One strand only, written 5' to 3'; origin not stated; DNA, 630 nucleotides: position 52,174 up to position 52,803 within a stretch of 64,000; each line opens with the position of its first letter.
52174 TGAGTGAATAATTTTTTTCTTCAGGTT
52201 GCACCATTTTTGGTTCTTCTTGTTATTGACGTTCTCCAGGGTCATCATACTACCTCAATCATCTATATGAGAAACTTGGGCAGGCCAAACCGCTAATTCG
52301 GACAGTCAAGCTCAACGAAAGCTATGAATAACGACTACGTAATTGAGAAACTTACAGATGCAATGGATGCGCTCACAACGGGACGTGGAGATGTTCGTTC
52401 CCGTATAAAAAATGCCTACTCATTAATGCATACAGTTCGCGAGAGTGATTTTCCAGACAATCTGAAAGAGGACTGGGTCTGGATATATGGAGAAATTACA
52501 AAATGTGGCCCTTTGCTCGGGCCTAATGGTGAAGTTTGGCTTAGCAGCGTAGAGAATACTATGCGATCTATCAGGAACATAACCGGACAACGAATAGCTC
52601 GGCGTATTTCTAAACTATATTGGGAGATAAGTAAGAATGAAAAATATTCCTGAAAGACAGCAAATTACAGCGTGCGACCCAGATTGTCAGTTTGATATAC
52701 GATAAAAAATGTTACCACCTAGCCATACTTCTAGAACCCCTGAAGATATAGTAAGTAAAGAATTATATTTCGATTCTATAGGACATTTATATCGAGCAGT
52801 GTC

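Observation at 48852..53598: Low-GC island bracketed by ~118-bp direct repeats derived from a brnA-like gene start, filled with orphan antitoxins, a toxin-first PIN-RHH pair and unannotatable ORFs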

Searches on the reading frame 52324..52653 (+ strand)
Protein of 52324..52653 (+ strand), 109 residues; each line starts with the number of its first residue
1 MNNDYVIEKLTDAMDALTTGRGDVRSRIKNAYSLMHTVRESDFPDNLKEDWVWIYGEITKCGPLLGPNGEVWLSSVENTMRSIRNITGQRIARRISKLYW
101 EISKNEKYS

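Call 7: search_protein_families(library=pfam, max_evalue=0.1, proteins=[window:52324-52653:+])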
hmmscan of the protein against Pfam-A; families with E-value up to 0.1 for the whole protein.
window:52324-52653:+ (109 aa): 0 families

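Call 8: search_protein_families(library=ncbifam, max_evalue=0.1, proteins=[window:52324-52653:+])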
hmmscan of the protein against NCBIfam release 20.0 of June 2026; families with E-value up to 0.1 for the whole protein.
window:52324-52653:+ (109 aa): 0 families

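Call 11: search_protein_families(library=padloc, max_evalue=0.1, proteins=[window:52324-52653:+])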
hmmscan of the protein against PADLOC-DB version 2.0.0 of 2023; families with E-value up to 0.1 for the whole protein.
window:52324-52653:+ (109 aa): 1 family
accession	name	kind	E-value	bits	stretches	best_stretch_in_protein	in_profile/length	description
PDLC04800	PDC-S02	-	0.0083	14.5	1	71-104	13-46/129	-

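Call 12: search_protein_families(library=phrogs, max_evalue=0.1, proteins=[window:52324-52653:+])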
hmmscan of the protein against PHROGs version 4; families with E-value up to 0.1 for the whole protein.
window:52324-52653:+ (109 aa): 0 families

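Call 31: find_homologous_proteins(query=window:52324-52653:+, max_evalue=0.01)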
Query window:52324-52653:+ (109 aa): 17 proteins with E <= 0.01 among 17 candidates.
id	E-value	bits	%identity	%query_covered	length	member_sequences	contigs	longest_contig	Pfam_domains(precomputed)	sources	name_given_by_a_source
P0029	1.7e-62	226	94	100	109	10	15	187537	-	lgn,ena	-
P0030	9.9e-61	220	90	100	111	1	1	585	-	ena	-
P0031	1.4e-60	220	90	100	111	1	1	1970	-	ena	-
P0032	2.5e-60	219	90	100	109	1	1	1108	-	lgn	-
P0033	2.6e-60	219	90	100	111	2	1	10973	-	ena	-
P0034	1.1e-59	217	91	100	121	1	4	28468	-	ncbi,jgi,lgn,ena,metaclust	metaclust:\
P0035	3.8e-59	215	89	100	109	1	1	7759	-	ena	-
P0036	2.1e-58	213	89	100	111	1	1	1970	-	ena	-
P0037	2.1e-57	210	85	100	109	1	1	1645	-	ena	-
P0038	2.9e-56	206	86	100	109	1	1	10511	-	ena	-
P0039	1.4e-55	204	83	100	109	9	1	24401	-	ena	-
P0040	6.7e-42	160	66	100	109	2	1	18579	-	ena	-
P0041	1.4e-30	123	79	66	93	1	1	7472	-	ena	-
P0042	6.8e-28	115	54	87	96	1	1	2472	-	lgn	-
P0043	1.7e-18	84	44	88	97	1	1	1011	-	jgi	-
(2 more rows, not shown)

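Call 33: find_encoding_contigs(protein=P0029, flank=6000, max_places=6)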
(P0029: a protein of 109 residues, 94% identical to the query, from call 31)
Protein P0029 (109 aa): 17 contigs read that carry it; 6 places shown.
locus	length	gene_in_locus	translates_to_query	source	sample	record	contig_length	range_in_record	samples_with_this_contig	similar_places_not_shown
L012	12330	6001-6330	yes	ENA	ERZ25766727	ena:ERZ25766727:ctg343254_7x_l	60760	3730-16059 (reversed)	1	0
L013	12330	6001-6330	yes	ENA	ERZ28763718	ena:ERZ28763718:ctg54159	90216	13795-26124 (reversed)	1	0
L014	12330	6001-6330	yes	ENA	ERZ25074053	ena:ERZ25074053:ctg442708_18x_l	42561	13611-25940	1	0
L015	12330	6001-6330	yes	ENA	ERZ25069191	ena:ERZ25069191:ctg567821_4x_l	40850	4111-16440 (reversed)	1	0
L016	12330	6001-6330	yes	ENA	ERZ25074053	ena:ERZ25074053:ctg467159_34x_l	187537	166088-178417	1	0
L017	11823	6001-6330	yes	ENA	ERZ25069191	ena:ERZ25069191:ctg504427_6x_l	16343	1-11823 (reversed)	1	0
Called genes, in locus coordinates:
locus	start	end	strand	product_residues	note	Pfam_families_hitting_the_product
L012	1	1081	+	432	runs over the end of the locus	PF00665:rve, PF13683:rve_3 (faint), PF22483:Mu-transpos_C_2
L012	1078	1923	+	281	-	PF01695:IstB_IS21, PF00308:Bac_DnaA (weak)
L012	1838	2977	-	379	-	PF13683:rve_3 (faint), PF00665:rve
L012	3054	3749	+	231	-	PF01695:IstB_IS21, PF00308:Bac_DnaA, PF13191:AAA_16 (weak)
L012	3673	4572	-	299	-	PF14281:PDDEXK_4 (weak)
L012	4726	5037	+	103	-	PF01527:HTH_Tnp_1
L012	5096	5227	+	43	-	-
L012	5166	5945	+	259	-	PF13276:HTH_21, PF00665:rve, PF13683:rve_3, PF13333:rve_2 (weak)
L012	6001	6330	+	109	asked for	-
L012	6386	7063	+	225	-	-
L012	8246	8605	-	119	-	-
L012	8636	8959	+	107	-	-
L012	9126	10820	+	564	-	PF00353:HemolysinCabind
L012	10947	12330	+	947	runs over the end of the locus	PF00413:Peptidase_M10 (weak), PF13517:FG-GAP_3, PF14783:BBS2_Mid (faint), PF13517:FG-GAP_3, PF01839:FG-GAP (weak), PF13517:FG-GAP_3, PF08548:Peptidase_M10_C, PF00353:HemolysinCabind, +1 more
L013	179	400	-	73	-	-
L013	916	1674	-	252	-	PF01695:IstB_IS21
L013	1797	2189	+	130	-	-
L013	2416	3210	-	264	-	-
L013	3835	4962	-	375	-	PF18871:HEPN_Toprim_N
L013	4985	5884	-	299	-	PF14281:PDDEXK_4 (weak)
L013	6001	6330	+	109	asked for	-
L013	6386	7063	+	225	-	-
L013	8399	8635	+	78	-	PF00303:Thymidylat_synt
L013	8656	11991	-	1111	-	PF00580:UvrD-helicase (weak), PF13086:AAA_11, PF13245:AAA_19 (weak), PF13604:AAA_30 (weak), PF13086:AAA_11 (weak), PF13087:AAA_12, PF04480:DUF559 (weak), PF18741:MTES_1575, +1 more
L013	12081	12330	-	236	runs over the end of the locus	PF11185:DUF2971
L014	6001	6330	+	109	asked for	-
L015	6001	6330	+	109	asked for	-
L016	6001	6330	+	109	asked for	-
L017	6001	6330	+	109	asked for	-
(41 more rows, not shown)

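Call 46: predict_structure(alignment_id=A4)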
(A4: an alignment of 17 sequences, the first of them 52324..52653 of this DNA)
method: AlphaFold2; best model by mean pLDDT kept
length: 109 residues; sequences in the alignment: 17
mean_pLDDT: 85.1   pTM: 0.78
mean pLDDT of the five models: 85.1, 84.5, 84.3, 84.2, 78.9
residues with pLDDT >= 90: 50; 70-90: 45; 50-70: 14; < 50: 0
segments of 3 or more residues with pLDDT < 50: none
pLDDT, mean of each block of 10 residues (from residue 1): 86 92 89 89 91 90 62 75 90 94 78
secondary structure, 60 per line:
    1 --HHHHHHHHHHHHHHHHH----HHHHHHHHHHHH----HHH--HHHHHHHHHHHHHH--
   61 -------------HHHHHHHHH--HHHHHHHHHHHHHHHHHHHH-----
elements in order: H3-19 H24-35 H45-58 H74-82 H85-104

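Call 58: search_protein_families(library=padloc, max_evalue=0.01, proteins=[L013:4985-5884:-, P0029, L013:3835-4962:-, L013:8656-11991:-])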
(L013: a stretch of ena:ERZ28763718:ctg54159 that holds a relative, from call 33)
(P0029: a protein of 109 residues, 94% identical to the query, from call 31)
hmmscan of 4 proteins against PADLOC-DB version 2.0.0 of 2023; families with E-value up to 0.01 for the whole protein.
L013:4985-5884:- (299 aa): 2 families
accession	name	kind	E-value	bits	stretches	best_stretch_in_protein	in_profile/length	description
PDLC04977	PDC-S26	-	3.9e-06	24.2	1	52-155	93-190/400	-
PDLC04971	PDC-S26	-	0.00025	18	1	56-152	105-199/415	-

P0029 (109 aa): 0 families

L013:3835-4962:- (375 aa): 0 families

L013:8656-11991:- (1111 aa): 20 families
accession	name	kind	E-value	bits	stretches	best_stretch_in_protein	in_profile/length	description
PDLC03924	MkoC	-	2.6e-62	209.3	2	420-964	415-948/1136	-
PDLC05009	PDC-S37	-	8.8e-54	180.8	2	672-1093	913-1323/1550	-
PDLC03920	MkoA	-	7.5e-49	164.9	1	315-985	595-1104/1112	-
PDLC03921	MkoA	-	5.3e-36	121.8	2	693-986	1293-1594/1607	-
PDLC02194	Hhe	-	3.2e-29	98.9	2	675-1092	1359-1764/1911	-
PDLC04140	mad8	-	1.7e-07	29.1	1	348-498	26-151/314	mads_8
PDLC05035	PDC-S53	-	5.1e-07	26.1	1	350-399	511-558/900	-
PDLC02895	DpdJ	-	5.2e-07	24.9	1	869-963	370-457/2112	DpdJ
PDLC01734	typeIV_RecD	-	4.7e-06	23.1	1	333-394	338-399/763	RecD_0_IVD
PDLC00117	GajB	-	0.00015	18.4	0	906-984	519-599/604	UrvD helicase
PDLC05065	PDC-S68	-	0.00028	16.7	1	335-382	606-653/1221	-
PDLC03859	LmuB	-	0.00035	17.9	0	434-615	269-454/611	-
PDLC00132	GajB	-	0.00054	16.7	0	337-400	6-69/625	UrvD helicase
PDLC05064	PDC-S68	-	0.00088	15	1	334-393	685-744/1273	-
PDLC00130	GajB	-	0.0035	13.6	0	937-967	547-577/589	UrvD helicase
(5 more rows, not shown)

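Call 62: search_protein_families(library=pfam, max_evalue=0.01, proteins=[L013:4985-5884:-])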
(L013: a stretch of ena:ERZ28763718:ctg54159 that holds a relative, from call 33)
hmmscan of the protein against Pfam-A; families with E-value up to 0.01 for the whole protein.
L013:4985-5884:- (299 aa): 1 family
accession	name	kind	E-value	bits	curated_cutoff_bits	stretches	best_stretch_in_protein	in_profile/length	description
PF14281.12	PDDEXK_4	-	5.7e-07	30.1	22.3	1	40-146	57-162/183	PD-(D/E)XK nuclease superfamily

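Call 68: find_encoding_contigs(protein=P0040, flank=5000, max_places=3)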
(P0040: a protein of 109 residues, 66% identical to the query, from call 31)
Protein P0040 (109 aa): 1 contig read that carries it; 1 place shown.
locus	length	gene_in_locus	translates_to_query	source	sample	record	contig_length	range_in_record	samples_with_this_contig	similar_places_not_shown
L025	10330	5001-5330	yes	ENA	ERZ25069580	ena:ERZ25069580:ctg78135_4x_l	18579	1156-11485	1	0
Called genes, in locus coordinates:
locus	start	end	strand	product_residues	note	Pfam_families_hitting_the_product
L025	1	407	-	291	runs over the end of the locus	-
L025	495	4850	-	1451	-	PF05729:NACHT (faint)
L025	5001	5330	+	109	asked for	-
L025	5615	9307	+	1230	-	-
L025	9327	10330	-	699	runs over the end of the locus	PF00580:UvrD-helicase, PF13245:AAA_19, PF13361:UvrD_C, PF13538:UvrD_C_2 (faint)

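Call 87: find_related_loci(query=A4, collection=viral_contigs, flank=5000)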
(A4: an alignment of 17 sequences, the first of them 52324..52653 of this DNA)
Query A4 (109 aa) in viral_contigs; peptide patterns used: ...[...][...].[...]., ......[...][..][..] (x = any residue, [..] = any of these).
211 stretches matched a pattern, but none encodes a relative of the query by tblastn (E <= 1e-3).

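Call 108: find_homologous_proteins(query=L013:8348-8632:+, max_evalue=1e-20)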
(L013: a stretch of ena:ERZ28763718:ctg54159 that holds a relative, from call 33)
Query L013:8348-8632:+ (95 aa): 7318 proteins with E <= 1e-20 among 8000 candidates; the best 120 are listed.
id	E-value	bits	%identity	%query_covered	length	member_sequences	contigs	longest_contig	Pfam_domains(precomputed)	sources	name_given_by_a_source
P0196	4.6e-54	198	93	100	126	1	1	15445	PF00303.25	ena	-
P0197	1.1e-53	197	93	99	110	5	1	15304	PF00303.25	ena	-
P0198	2.5e-51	190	88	100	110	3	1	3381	PF00303.25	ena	-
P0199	3.5e-51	189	88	100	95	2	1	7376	PF00303.25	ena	-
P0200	8.2e-51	188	88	99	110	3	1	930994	PF00303.25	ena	-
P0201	2.3e-50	186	88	99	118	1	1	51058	PF00303.25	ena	-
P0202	5.2e-50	185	88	99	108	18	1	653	PF00303.25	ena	-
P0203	5.2e-50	185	87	100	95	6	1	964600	PF00303.25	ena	-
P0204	1.7e-49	184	89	98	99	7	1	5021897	PF00303.25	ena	-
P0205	5.2e-49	182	91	95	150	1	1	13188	PF00303.25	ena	-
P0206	4.2e-48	179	86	99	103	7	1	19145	PF00303.25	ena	-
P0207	6.3e-48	179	86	100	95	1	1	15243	PF00303.25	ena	-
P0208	1.0e-47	178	86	100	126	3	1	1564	PF00303.25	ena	-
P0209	2.8e-47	177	86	100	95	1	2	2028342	PF00303.25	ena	-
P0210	3.3e-47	176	84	100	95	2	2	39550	PF00303.25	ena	-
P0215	3.4e-46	173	84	100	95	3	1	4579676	PF00303.25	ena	-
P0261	2.7e-39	151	86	82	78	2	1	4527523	PF00303.25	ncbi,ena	-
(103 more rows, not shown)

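Call 109: find_encoding_contigs(protein=P0261, flank=10000, max_places=3)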
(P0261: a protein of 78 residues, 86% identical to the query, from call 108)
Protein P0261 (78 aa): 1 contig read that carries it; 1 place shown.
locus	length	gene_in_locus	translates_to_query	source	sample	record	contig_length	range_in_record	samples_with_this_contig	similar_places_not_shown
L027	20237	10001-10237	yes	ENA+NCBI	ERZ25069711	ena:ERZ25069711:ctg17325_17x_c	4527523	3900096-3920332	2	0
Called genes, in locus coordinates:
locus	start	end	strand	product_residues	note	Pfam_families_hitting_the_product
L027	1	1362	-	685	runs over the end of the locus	PF03190:Thioredox_DsbH, PF13899:Thioredoxin_7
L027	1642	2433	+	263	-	PF01790:LGT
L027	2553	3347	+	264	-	PF00303:Thymidylat_synt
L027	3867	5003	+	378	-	PF00196:GerE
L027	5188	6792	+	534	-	PF00353:HemolysinCabind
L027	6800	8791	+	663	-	PF01839:FG-GAP (faint), PF13517:FG-GAP_3, PF01298:TbpB_B_D (weak)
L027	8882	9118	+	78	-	PF00303:Thymidylat_synt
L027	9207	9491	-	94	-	PF21716:dnstrm_HI1420, PF01381:HTH_3 (weak)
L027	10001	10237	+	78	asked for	PF00303:Thymidylat_synt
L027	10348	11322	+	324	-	PF04199:Cyclase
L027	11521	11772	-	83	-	-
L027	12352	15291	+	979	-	PF13583:Reprolysin_4, PF01839:FG-GAP (faint), PF13517:FG-GAP_3, PF08548:Peptidase_M10_C, PF00353:HemolysinCabind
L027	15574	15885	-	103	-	PF01292:Ni_hydr_CYTB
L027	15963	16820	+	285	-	PF12760:Zn_ribbon_IS1595 (weak), PF12762:DDE_Tnp_IS1595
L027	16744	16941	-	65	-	-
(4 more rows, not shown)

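Call 110: find_encoding_contigs(protein=P0204, flank=10000, max_places=3)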
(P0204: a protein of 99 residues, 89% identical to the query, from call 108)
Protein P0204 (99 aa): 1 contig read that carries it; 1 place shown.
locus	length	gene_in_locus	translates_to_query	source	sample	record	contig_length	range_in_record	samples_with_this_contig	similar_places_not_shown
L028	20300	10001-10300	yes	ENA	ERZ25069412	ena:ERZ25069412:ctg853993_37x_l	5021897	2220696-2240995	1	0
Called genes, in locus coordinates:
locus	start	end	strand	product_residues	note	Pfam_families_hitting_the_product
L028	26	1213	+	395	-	-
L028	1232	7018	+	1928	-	PF13517:FG-GAP_3, PF08548:Peptidase_M10_C, PF00353:HemolysinCabind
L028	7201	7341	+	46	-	-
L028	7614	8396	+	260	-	PF01790:LGT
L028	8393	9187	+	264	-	PF00303:Thymidylat_synt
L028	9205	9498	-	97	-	PF01381:HTH_3 (weak)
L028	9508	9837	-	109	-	PF06296:RelE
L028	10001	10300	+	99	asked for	PF00303:Thymidylat_synt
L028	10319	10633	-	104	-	PF14384:BrnA_antitoxin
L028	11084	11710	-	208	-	PF01292:Ni_hydr_CYTB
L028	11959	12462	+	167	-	PF00186:DHFR_1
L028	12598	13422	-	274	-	PF00149:Metallophos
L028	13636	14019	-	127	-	PF04379:DUF525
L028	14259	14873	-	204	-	-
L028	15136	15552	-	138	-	-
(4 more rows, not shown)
